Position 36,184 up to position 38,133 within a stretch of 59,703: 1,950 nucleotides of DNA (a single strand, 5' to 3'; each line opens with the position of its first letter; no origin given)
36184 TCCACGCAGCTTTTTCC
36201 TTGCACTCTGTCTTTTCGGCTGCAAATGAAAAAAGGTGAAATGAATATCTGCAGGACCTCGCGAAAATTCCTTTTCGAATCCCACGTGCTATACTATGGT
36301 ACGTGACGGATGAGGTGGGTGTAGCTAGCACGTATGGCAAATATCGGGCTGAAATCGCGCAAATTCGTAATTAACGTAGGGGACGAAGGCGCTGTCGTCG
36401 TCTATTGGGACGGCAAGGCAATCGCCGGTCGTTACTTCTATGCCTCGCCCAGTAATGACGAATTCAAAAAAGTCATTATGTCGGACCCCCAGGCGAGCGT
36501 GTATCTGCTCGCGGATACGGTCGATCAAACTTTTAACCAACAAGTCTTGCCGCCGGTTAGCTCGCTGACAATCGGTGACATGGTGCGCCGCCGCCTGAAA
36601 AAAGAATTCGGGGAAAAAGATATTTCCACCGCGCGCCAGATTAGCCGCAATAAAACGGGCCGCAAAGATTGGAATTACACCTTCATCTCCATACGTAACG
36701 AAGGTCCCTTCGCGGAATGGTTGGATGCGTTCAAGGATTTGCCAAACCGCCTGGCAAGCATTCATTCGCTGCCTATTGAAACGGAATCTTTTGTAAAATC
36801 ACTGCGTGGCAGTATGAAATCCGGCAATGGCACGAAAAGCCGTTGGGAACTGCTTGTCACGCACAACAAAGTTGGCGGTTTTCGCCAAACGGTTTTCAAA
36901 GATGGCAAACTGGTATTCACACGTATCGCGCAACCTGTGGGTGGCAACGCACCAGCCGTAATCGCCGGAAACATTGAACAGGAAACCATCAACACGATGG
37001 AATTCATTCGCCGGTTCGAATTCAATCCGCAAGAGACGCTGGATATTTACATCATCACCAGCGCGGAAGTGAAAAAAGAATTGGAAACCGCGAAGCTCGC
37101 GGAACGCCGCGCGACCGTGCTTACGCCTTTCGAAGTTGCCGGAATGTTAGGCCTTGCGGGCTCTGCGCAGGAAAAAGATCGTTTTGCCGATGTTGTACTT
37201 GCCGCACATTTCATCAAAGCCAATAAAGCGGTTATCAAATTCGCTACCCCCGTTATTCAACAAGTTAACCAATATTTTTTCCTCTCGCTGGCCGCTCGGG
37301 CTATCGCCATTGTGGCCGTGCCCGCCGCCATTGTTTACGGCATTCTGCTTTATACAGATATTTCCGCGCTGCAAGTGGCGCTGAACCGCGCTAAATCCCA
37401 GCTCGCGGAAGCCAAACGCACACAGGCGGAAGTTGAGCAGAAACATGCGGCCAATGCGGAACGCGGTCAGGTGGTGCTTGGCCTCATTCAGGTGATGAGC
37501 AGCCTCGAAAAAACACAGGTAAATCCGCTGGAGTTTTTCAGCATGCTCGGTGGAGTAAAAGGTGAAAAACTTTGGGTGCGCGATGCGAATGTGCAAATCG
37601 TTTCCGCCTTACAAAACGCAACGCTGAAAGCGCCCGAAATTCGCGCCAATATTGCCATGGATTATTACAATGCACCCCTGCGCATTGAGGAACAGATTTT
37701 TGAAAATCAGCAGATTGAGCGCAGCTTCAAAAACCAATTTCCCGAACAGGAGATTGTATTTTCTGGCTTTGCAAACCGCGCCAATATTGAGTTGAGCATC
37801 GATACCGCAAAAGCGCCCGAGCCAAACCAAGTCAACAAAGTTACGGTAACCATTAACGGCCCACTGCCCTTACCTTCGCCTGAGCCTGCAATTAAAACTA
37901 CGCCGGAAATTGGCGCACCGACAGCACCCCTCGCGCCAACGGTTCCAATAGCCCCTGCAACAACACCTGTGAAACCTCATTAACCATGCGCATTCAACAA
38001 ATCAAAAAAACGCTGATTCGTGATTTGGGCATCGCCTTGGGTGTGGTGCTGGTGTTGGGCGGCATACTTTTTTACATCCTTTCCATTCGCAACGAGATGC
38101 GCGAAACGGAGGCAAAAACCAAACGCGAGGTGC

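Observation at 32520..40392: Atypical type IV pilus / T2SS-like locus: ATPase + platform + three divergent alignment-complex-like proteins + ABC ATPase, with no pilin, peptidase or secretin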

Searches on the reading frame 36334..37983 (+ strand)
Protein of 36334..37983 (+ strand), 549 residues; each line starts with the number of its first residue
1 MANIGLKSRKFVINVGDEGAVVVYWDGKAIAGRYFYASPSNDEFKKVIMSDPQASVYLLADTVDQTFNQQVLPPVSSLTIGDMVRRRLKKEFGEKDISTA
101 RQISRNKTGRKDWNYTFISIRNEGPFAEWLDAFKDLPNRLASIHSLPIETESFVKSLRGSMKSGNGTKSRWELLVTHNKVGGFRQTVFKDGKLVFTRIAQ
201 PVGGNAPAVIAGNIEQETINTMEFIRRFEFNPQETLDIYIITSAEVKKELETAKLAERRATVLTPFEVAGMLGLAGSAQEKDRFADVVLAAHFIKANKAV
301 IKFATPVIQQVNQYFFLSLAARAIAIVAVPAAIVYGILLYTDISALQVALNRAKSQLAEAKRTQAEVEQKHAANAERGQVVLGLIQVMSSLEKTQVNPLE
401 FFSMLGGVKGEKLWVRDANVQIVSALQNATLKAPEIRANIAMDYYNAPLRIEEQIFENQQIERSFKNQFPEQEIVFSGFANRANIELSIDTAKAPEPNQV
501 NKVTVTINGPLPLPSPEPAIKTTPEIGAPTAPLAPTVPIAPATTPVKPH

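Call 3: search_protein_families(library=pfam, proteins=[window:36334-37983:+], max_evalue=0.01)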
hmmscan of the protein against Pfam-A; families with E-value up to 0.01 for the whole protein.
window:36334-37983:+ (549 aa): 0 families

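Call 4: search_protein_families(library=ncbifam, proteins=[window:36334-37983:+], max_evalue=0.01)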
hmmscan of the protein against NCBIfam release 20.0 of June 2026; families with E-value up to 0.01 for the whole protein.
window:36334-37983:+ (549 aa): 0 families

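Call 10: find_homologous_proteins(query=window:36334-37980:+)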
Query window:36334-37980:+ (549 aa): 289 proteins with E <= 0.001 among 8000 candidates; the best 120 are listed.
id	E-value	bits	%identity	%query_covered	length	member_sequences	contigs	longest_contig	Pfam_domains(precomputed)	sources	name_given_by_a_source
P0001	0.0e+0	1205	100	100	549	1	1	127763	-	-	-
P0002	3.1e-116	407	39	92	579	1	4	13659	-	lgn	-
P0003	8.6e-115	402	38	92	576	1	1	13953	-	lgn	-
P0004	2.2e-113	398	37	96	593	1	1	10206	-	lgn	-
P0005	1.5e-111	392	36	98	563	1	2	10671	-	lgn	-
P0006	2.1e-110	388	39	91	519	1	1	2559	-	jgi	jgi:hypothetical protein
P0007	4.1e-105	370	38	88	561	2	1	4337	-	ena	-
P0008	1.2e-104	369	39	88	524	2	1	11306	-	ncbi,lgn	-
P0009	1.1e-101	359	38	92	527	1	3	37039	-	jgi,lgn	jgi:hypothetical protein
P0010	3.6e-101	357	36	94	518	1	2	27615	-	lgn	-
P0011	5.7e-100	353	37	89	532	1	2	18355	-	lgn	-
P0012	1.4e-98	349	36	93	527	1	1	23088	-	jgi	jgi:hypothetical protein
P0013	5.1e-97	344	48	59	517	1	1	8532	-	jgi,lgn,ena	-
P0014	1.1e-95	339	34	93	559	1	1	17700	-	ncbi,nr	ncbi:MAG: hypothetical protein EB060_08595 [Proteobacteria bacterium]|nr:hypothetical protein [Pseud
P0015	1.7e-95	339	37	86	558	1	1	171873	-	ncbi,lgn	-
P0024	1.3e-87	313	43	62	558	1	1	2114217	-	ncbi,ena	-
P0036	1.5e-84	303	33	93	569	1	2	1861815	-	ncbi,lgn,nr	ncbi:MAG: hypothetical protein J0M34_04075 [Alphaproteobacteria bacterium]|nr:hypothetical protein [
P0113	1.1e-76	277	36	73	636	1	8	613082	-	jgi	jgi:uncharacterized coiled-coil protein SlyX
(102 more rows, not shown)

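Call 11: find_encoding_contigs(protein=window:36334-37983:+, flank=10000)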
Protein window:36334-37983:+ (549 aa): no gene with exactly this product is on record in the collection.

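Call 12: find_encoding_contigs(protein=P0024, flank=10000, max_places=2)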
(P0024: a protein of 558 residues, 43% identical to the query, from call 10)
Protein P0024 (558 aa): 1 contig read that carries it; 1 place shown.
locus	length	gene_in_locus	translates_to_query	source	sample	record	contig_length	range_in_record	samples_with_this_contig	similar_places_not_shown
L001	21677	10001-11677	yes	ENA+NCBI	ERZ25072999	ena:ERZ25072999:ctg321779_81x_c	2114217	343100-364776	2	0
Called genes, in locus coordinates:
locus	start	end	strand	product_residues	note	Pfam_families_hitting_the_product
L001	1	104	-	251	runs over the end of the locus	PF02578:Cu-oxidase_4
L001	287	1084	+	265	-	PF00218:IGPS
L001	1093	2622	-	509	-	PF01039:Carboxyl_trans, PF03255:ACCA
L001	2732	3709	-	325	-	PF12556:CobS_N, PF07728:AAA_5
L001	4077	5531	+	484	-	PF11638:DnaA_N, PF13401:AAA_22 (faint), PF00308:Bac_DnaA, PF00004:AAA (weak), PF08299:Bac_DnaA_C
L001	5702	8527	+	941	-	PF05157:MshEN, PF00437:T2SSE, PF13401:AAA_22 (faint)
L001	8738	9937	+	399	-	PF28597:T2SSF_N, PF00482:T2SSF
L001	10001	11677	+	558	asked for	-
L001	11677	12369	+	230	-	-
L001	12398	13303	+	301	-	-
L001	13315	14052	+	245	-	PF00005:ABC_tran, PF13304:AAA_21 (weak)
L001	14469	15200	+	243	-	-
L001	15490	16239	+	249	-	-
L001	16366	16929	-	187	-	PF08207:EFP_N, PF01132:EFP, PF09285:Elong-fact-P_C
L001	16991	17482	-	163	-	PF00578:AhpC-TSA, PF08534:Redoxin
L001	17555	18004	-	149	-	PF00380:Ribosomal_S9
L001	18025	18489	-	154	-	PF00572:Ribosomal_L13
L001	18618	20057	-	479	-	PF00089:Trypsin, PF13365:Trypsin_2, PF00595:PDZ, PF13180:PDZ_2, PF17820:PDZ_6, PF13180:PDZ_2 (weak)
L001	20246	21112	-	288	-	PF01145:Band_7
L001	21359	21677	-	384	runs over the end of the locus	PF12221:HflK_N (faint), PF01145:Band_7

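Call 13: find_encoding_contigs(protein=P0036, flank=10000, max_places=2)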
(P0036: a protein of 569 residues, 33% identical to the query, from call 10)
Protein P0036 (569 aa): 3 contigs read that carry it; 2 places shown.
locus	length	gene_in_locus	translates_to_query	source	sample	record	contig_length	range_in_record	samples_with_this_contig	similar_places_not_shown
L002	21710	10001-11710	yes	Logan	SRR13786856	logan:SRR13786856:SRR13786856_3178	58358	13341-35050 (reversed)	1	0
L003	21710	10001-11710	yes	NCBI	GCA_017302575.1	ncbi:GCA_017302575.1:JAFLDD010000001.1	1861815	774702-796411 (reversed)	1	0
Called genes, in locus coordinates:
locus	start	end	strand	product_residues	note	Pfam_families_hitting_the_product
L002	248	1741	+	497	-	PF00669:Flagellin_N, PF00353:HemolysinCabind (weak), PF07691:PA14 (weak)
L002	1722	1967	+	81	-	-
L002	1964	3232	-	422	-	PF05977:MFS_3, PF07690:MFS_1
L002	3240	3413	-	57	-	-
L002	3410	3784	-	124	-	PF03918:CcmH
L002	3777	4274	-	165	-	PF08534:Redoxin, PF00085:Thioredoxin (faint), PF00578:AhpC-TSA (weak), PF13098:Thioredoxin_2 (faint)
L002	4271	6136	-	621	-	PF01578:Cytochrom_C_asm, PF16327:CcmF_C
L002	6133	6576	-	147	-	PF03100:CcmE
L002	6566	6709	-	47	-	PF04995:CcmD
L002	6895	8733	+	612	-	PF05157:MshEN, PF00437:T2SSE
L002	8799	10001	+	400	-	PF28597:T2SSF_N, PF00482:T2SSF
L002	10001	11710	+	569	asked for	-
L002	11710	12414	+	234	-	-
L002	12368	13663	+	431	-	-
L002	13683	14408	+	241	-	PF00005:ABC_tran, PF13304:AAA_21 (weak)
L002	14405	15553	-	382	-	PF00437:T2SSE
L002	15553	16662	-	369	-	PF00437:T2SSE, PF00004:AAA (weak), PF13401:AAA_22 (weak)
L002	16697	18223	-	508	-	PF00515:TPR_1 (faint), PF07719:TPR_2 (faint), PF13176:TPR_7 (faint), PF13181:TPR_8 (faint), PF13428:TPR_14 (faint), PF13432:TPR_16 (faint), PF13174:TPR_6 (faint), PF14559:TPR_19 (weak), +3 more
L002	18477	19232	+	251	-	PF01551:Peptidase_M23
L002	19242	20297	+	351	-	PF01180:DHO_dh, PF03060:NMO (weak)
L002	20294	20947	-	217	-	PF02230:Abhydrolase_2, PF12146:Hydrolase_4 (faint)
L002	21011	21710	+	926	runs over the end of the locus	PF02739:5_3_exonuc_N, PF01367:5_3_exonuc, PF01612:DNA_pol_A_exo1, PF00476:DNA_pol_A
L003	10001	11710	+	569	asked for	-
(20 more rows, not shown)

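Call 14: find_encoding_contigs(protein=P0113, flank=10000, max_places=2)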
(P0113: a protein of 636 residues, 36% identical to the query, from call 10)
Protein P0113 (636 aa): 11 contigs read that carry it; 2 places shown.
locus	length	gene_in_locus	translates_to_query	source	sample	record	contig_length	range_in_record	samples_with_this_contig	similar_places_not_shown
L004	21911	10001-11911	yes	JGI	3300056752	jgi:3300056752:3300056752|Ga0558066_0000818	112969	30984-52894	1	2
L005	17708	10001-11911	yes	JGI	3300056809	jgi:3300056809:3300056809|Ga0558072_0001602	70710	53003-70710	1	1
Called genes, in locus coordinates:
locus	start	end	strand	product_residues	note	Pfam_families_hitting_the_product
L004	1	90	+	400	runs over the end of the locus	PF00155:Aminotran_1_2, PF01041:DegT_DnrJ_EryC1 (weak)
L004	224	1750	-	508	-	PF00171:Aldedh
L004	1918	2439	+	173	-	PF09411:PagL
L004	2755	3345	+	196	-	PF00691:OmpA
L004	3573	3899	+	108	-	-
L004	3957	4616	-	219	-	PF00625:Guanylate_kin, PF13671:AAA_33 (weak)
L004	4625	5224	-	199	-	PF00578:AhpC-TSA (weak), PF02630:SCO1-SenC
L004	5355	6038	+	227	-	-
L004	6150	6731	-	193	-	PF03981:Ubiq_cyt_C_chap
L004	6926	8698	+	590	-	PF05157:MshEN, PF00437:T2SSE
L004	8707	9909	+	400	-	PF28597:T2SSF_N, PF00482:T2SSF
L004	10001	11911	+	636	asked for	-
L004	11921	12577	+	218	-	-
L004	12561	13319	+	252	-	-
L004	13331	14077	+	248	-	PF00005:ABC_tran, PF13304:AAA_21 (faint)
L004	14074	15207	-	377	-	PF00437:T2SSE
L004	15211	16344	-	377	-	PF00437:T2SSE, PF00004:AAA (weak), PF13401:AAA_22 (faint)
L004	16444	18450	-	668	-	PF07719:TPR_2 (faint), PF13174:TPR_6 (faint), PF13176:TPR_7 (faint), PF13428:TPR_14 (faint), PF13432:TPR_16 (weak), PF14559:TPR_19, PF13424:TPR_12 (weak), PF13432:TPR_16 (weak), +6 more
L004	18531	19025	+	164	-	-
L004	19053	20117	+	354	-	PF01180:DHO_dh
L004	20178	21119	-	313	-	PF00890:FAD_binding_2 (faint), PF01134:GIDA (faint), PF07992:Pyr_redox_2, PF12831:FAD_oxidored (faint), PF13738:Pyr_redox_3, PF00070:Pyr_redox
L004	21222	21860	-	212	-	PF00578:AhpC-TSA, PF08534:Redoxin, PF10417:1-cysPrx_C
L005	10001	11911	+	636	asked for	-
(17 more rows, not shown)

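Call 17: search_solved_structures(query=A1, max_evalue=10, show_alignments=2)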
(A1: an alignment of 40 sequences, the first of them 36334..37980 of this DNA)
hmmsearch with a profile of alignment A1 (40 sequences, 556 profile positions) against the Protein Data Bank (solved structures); distinct sequences matched with E-value up to 10: 5.
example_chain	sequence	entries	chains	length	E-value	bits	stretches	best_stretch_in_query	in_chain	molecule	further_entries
3jc8_Na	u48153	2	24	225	0.0024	20.1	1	339-447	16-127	PilN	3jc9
5c8j_I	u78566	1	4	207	0.035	16.2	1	339-420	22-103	Protein MJ0480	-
6g70_A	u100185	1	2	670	0.07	15.2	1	360-544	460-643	Pre-mRNA-processing factor 39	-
8v3w_B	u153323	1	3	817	1.3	11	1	321-441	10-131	Tape measure protein (CD1366)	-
8glv_AV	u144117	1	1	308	9.1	8.2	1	367-517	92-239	Cilia- and flagella-associated protein 73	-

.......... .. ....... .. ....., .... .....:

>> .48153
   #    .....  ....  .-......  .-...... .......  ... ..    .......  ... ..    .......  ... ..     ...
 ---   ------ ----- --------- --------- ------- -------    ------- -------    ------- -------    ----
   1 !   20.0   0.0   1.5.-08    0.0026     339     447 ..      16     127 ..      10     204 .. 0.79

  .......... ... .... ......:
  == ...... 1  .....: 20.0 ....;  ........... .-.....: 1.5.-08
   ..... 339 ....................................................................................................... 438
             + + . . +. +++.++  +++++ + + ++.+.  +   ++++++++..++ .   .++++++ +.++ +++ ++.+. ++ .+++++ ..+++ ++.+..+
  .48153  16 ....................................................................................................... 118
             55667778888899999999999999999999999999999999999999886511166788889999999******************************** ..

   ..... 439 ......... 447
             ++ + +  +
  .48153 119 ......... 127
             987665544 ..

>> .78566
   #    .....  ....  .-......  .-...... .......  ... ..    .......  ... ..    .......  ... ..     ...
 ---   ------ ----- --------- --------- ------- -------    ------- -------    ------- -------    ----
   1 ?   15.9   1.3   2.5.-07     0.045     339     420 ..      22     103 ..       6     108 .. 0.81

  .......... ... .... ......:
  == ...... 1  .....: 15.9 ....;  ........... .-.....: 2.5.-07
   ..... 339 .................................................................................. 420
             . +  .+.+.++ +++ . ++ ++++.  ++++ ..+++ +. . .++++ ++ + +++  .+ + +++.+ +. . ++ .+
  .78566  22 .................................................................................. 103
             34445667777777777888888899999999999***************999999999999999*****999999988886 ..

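Call 18: find_related_loci(query=A1, collection=genome_contigs, flank=10000)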
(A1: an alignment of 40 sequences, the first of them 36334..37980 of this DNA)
Query A1 (549 aa) in genome_contigs; peptide patterns used: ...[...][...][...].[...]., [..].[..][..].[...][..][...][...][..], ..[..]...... (x = any residue, [..] = any of these).
210 stretches matched a pattern; 117 encode a relative of the query (tblastn E <= 1e-3); the best 80 are kept; 80 distinct loci.
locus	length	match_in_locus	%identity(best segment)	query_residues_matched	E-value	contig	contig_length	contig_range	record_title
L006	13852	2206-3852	36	7-536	3e-114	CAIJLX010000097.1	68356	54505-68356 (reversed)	MAG: uncultured Alphaproteobacteria bacterium isolate Loclat_bin-19178 genome assembly, contig: bin-19178:097/111, whole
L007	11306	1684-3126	39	6-490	5e-106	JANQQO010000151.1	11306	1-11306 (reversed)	MAG: Rickettsiales bacterium isolate IP29b_bin.3 k99_2345444, whole genome shotgun sequence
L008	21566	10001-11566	36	10-529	7e-104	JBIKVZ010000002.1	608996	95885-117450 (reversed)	MAG: Rickettsiales bacterium isolate ME2015-09-01_3300035663_group6_bin56 Rohwer_bin1979_scaffold_2_c1, whole genome sho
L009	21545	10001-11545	34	6-510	8e-103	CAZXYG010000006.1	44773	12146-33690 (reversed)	MAG TPA_asm: uncultured Rickettsiales bacterium isolate SRP124282_co10_168 genome assembly, contig: NODE_52_length_44773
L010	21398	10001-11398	37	10-479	2e-101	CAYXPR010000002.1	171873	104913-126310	MAG TPA_asm: uncultured Rickettsiales bacterium isolate SRP287051_co2_121 genome assembly, contig: NODE_151_length_17187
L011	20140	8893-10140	41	10-424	7e-100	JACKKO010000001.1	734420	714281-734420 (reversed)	MAG: Hyphomicrobiales bacterium isolate HK-STAS-PROT-67 HK-STAS-PROT-67_1, whole genome shotgun sequence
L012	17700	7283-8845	34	3-513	1e-99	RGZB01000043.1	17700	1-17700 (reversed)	MAG: Proteobacteria bacterium isolate WBA_2_307 contig_100_42, whole genome shotgun sequence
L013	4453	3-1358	39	54-511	1e-97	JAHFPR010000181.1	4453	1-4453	MAG: Alphaproteobacteria bacterium isolate nzgw531 NODE_25914_length_4454_cov_1.981999, whole genome shotgun sequence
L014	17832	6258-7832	33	2-510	7e-90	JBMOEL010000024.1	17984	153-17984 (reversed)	MAG: Rickettsiales bacterium isolate Deming_bin.116 contig8304, whole genome shotgun sequence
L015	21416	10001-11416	34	6-477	1e-89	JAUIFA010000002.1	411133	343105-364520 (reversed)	MAG: Alphaproteobacteria bacterium isolate 8_bin.59 NODE_42_length_411133_cov_1.852564, whole genome shotgun sequence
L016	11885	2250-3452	37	8-406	1e-88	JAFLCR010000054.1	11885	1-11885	MAG: Alphaproteobacteria bacterium isolate UWPOB_ALPHA1 gnl_X_PDHLPHON_54, whole genome shotgun sequence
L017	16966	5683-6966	37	7-403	1e-87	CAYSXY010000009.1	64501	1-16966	MAG TPA_asm: uncultured Rickettsiales bacterium isolate SRP141376_co5_190 genome assembly, contig: NODE_927_length_64501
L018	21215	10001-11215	38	8-408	8e-87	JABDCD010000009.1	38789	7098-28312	MAG: Alphaproteobacteria bacterium isolate BWMinControl_Nextera46_MAG5 3300020797.a:Ga0207022_10031, whole genome shotgu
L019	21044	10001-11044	43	5-345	8e-87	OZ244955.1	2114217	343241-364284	MAG: Rickettsiales bacterium isolate 351a7792-30f9-4e5e-aadd-1944ae5c27b2 genome assembly, chromosome: 1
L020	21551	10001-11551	32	7-508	6e-87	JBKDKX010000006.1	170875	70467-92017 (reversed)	MAG: Alphaproteobacteria bacterium isolate samp_2119_metabat2_316 samp_2119_290121, whole genome shotgun sequence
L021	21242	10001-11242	35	10-419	2e-86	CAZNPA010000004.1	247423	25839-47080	MAG TPA_asm: uncultured Rickettsiales bacterium isolate binchicken_co199_43 genome assembly, contig: NODE_43_length_2474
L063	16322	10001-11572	30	7-510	1e-75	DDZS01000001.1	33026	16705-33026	MAG TPA_asm: Alphaproteobacteria bacterium UBA3002 UBA3002_contig_11014, whole genome shotgun sequence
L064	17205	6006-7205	36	11-405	2e-75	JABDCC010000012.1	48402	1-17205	MAG: Alphaproteobacteria bacterium isolate BWOrgHeat_Nextera78_MAG7 3300020795.a:Ga0206962_1043, whole genome shotgun se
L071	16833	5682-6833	37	10-392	3e-74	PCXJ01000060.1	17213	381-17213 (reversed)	MAG: Alphaproteobacteria bacterium CG11_big_fil_rev_8_21_14_0_20_44_7 CG11_8_21_14_0.20_scaffold_1900_c, whole genome sh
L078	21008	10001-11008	37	10-337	1e-72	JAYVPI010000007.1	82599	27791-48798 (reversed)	MAG: Alphaproteobacteria bacterium isolate GL72_DN_metabinner_10 GL72_DN_metabinner_10_6, whole genome shotgun sequence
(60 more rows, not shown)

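Call 37: search_protein_families(library=pfam, alignment_id=A1, max_evalue=1)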
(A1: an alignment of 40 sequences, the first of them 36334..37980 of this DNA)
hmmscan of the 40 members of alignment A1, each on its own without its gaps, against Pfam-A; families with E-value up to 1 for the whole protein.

A. member 1, window:36334-37980:+ (549 aa): 0 families

B. families by the number of members that match (of 40 scanned): 31 families (the first 25 are shown)
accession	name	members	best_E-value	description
PF21215.2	CSN3-like_C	3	0.13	COP9 signalosome complex subunit 3-like, C-terminal helix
PF24643.1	DUF7637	2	0.035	Domain of unknown function (DUF7637)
PF05377.16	FlaC_arch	2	0.11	Flagella accessory protein C (FlaC)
PF12687.12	DUF3801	2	0.21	Protein of unknown function (DUF3801)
PF01956.21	EMC3_TMCO1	1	0.00038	Integral membrane protein EMC3/TMCO1-like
PF24584.1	Ig_CYK3_C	1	0.006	CYK3 C-terminal Ig-like domain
PF06858.20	NOG1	1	0.0095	Nucleolar GTP-binding protein 1 (NOG1)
PF08647.16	BRE1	1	0.014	BRE1 E3 ubiquitin ligase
PF18331.6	PKHD_C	1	0.018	PKHD-type hydroxylase C-terminal domain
PF12754.13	Get5_N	1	0.022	Get5, N-terminal domain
PF06833.16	MdcE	1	0.03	Malonate decarboxylase gamma subunit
PF08563.16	P53_TAD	1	0.041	P53 transactivation motif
PF23868.1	Mmc1_C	1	0.06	Mmc1 C-terminal domain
PF17527.7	ALC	1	0.07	Phage ALC protein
PF21111.3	CDI_toxin_EC869_like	1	0.095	CDI toxin restriction endonuclease-like domain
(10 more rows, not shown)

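Call 38: predict_structure(alignment_id=A1)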
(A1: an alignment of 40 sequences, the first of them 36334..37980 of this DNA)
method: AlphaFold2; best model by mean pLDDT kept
length: 549 residues; sequences in the alignment: 40
mean_pLDDT: 81.3   pTM: 0.61
mean pLDDT of the five models: 81.3, 80.6, 79.1, 79.0, 78.5
residues with pLDDT >= 90: 288; 70-90: 137; 50-70: 64; < 50: 60
segments of 3 or more residues with pLDDT < 50: 1-5, 426-430, 482-498, 515-528, 530-537, 542-549
pLDDT, mean of each block of 10 residues (from residue 1): 55 96 92 96 96 94 91 94 95 94 91 94 93 91 94 94 70 94 92 89 83 93 90 90 96 82 97 92 95 89 87 88 91 94 93 94 88 66 63 62 71 76 57 73 69 76 81 76 40 44 78 50 43 48 48
secondary structure, 60 per line:
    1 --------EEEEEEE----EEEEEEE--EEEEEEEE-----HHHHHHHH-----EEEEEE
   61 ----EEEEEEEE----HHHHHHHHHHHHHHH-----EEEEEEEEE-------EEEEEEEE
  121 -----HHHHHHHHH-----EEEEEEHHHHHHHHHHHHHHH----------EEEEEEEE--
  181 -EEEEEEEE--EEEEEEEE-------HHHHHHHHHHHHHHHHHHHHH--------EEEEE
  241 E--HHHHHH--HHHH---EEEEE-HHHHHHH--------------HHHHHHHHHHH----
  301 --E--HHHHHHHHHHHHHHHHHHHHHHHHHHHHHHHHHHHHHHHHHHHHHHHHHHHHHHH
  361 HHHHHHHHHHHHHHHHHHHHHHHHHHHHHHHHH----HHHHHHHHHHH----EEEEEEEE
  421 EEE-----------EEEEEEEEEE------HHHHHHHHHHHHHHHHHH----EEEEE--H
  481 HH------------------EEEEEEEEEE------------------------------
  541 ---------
elements in order: E9-15 E20-26 E29-36 H42-49 E55-60 E65-72 H77-91 E97-105 E113-120 H126-134 E140-145 H146-160 E171-178 E182-189 E192-199 H207-227 E236-241 H244-249 H252-255 E259-263 H265-271 H286-296 H306-393 H398-408 E413-423 E435-444 H451-468 E473-477 E501-510
